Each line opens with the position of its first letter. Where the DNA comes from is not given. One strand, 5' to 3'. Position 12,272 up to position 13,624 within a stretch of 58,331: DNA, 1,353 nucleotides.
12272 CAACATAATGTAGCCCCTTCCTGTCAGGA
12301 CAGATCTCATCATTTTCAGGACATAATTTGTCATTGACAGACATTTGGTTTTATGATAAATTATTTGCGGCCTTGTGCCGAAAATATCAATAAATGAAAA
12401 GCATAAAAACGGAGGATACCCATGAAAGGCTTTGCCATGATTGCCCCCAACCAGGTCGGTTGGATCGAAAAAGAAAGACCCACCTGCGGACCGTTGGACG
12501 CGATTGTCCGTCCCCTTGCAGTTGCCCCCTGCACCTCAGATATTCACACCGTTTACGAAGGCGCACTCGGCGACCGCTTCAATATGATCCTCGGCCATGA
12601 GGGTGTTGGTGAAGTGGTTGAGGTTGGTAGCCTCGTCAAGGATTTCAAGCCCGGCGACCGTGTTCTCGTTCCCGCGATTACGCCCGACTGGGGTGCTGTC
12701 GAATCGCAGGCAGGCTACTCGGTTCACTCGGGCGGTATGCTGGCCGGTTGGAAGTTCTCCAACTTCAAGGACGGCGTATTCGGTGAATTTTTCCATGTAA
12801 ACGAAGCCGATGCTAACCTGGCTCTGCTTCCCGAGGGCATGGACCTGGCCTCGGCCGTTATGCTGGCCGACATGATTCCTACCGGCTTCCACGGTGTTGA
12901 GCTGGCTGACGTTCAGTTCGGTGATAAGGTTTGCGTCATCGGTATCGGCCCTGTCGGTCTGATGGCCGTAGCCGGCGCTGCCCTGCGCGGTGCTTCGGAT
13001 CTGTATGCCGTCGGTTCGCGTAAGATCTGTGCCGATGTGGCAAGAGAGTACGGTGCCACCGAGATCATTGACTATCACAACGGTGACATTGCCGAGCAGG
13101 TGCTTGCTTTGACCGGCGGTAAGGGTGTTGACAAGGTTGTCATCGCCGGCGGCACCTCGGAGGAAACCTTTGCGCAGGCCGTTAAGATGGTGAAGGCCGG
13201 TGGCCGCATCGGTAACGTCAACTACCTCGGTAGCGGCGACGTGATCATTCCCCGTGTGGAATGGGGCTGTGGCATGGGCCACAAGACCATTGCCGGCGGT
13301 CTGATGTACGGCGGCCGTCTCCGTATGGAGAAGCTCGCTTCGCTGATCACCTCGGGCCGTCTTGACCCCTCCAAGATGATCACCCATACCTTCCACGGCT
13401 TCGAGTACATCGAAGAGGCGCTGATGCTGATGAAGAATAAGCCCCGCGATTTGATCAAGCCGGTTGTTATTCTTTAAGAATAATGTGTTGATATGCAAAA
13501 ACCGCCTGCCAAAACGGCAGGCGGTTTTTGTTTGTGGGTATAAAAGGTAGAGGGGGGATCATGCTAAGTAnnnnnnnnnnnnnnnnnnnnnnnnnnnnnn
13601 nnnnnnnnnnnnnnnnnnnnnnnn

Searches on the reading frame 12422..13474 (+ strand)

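Call 82: search_protein_families(library=pfam, proteins=[window:12422-13474:+], max_evalue=0.00001)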
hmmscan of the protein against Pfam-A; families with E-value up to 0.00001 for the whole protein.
window:12422-13474:+ (351 aa): 3 families
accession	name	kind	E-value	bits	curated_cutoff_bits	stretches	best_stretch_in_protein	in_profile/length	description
PF00107.32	ADH_zinc_N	-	5.7e-18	65.6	31.8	1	177-309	1-127/129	Zinc-binding dehydrogenase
PF08240.17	ADH_N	-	2.4e-15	57.1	23.5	1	24-130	2-98/104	Alcohol dehydrogenase GroES-like domain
PF13602.12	ADH_zinc_N_2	-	2.2e-07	32.3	27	1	211-339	2-125/134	Zinc-binding dehydrogenase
